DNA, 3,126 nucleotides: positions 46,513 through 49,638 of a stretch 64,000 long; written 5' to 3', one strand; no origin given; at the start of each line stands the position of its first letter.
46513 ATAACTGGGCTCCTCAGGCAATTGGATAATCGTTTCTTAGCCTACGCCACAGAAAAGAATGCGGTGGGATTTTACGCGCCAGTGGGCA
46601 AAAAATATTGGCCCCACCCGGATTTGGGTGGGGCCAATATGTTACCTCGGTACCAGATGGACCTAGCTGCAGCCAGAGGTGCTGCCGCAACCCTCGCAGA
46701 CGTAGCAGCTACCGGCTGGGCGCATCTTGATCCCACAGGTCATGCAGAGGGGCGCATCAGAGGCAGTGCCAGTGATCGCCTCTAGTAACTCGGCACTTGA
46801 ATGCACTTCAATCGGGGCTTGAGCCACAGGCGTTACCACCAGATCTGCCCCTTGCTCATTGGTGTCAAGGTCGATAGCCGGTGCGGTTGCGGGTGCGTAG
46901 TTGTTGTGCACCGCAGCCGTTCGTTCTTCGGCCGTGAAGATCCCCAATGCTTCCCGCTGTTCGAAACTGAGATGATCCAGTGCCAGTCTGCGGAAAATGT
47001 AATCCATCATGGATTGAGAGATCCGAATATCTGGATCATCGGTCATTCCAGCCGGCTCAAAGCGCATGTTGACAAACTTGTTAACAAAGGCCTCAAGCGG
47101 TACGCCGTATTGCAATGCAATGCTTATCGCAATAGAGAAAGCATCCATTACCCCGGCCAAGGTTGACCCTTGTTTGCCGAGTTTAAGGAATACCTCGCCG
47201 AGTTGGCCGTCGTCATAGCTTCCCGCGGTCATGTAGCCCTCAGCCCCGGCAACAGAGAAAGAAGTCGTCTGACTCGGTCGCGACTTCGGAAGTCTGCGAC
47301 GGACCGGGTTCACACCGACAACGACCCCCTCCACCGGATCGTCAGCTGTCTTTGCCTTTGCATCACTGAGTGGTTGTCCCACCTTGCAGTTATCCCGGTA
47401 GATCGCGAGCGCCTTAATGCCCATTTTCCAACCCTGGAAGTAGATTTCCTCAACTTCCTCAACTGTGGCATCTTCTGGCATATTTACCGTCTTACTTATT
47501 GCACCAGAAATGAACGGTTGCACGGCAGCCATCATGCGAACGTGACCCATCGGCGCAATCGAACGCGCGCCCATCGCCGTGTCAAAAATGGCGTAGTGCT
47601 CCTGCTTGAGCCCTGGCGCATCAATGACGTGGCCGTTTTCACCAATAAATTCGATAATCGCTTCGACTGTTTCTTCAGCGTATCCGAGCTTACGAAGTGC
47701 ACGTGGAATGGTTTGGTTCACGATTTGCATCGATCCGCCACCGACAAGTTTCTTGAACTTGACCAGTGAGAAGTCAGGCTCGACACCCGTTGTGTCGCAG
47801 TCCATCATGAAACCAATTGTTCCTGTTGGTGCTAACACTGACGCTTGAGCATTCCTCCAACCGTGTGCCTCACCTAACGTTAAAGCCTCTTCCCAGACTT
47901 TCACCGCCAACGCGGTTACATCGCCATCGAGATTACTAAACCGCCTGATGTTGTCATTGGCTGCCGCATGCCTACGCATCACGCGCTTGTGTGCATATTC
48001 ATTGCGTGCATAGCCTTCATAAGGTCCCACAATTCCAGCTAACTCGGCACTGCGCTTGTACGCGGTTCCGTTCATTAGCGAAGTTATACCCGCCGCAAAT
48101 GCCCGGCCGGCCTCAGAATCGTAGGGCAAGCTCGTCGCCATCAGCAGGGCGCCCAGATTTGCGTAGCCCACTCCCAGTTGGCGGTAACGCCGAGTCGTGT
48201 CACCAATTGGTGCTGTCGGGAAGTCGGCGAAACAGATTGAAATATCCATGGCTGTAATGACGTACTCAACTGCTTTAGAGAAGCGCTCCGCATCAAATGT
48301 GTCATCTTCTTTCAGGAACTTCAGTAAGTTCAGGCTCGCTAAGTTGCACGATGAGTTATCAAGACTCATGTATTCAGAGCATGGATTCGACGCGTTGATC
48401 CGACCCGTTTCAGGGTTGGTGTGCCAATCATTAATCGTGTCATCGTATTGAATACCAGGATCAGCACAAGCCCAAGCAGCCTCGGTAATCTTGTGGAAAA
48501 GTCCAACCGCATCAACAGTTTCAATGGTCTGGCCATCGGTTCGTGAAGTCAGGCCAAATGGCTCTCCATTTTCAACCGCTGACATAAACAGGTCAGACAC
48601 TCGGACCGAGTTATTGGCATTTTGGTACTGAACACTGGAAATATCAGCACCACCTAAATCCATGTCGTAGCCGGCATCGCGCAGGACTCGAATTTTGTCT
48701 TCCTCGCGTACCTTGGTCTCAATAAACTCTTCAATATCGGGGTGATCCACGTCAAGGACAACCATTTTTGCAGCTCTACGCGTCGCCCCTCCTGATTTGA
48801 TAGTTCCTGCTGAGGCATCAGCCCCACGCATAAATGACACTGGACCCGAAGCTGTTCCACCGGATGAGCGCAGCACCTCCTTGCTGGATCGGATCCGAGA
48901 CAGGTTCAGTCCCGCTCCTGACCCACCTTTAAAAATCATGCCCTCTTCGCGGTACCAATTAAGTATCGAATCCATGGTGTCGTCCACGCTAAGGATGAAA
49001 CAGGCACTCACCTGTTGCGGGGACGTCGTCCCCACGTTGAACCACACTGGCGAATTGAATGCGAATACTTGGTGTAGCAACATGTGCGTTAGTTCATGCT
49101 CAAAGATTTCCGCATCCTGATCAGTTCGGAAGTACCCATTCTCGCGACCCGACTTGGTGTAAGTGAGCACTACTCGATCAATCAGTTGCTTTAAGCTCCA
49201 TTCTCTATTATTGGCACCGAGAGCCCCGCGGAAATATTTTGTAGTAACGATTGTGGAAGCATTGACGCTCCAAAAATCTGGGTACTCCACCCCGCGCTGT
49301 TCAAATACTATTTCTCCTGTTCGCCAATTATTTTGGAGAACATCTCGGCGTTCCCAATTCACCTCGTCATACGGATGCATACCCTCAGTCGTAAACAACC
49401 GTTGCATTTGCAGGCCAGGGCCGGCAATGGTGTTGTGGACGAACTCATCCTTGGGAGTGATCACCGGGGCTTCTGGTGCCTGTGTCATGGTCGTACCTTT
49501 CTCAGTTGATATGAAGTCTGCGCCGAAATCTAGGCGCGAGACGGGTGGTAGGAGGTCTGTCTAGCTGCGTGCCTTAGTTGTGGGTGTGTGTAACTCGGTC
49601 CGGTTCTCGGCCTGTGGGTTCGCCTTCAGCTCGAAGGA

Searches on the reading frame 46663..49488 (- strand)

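Call 35: search_protein_families(library=pfam, proteins=[window:46663-49488:-], max_evalue=0.00001)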
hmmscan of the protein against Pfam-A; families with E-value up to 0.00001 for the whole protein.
window:46663-49488:- (941 aa): 3 families
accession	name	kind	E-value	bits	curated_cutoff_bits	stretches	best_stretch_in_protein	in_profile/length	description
PF02867.20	Ribonuc_red_lgC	-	2.2e-150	502.2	23.9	1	161-697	1-523/523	Ribonucleotide reductase, barrel domain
PF08471.15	Ribonuc_red_2_N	-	3.9e-18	66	27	1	57-140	1-103/103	Class II vitamin B12-dependent ribonucleotide reductase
PF12637.14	TSCPD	-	2.4e-12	47.4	22.8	1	752-836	17-85/88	TSCPD domain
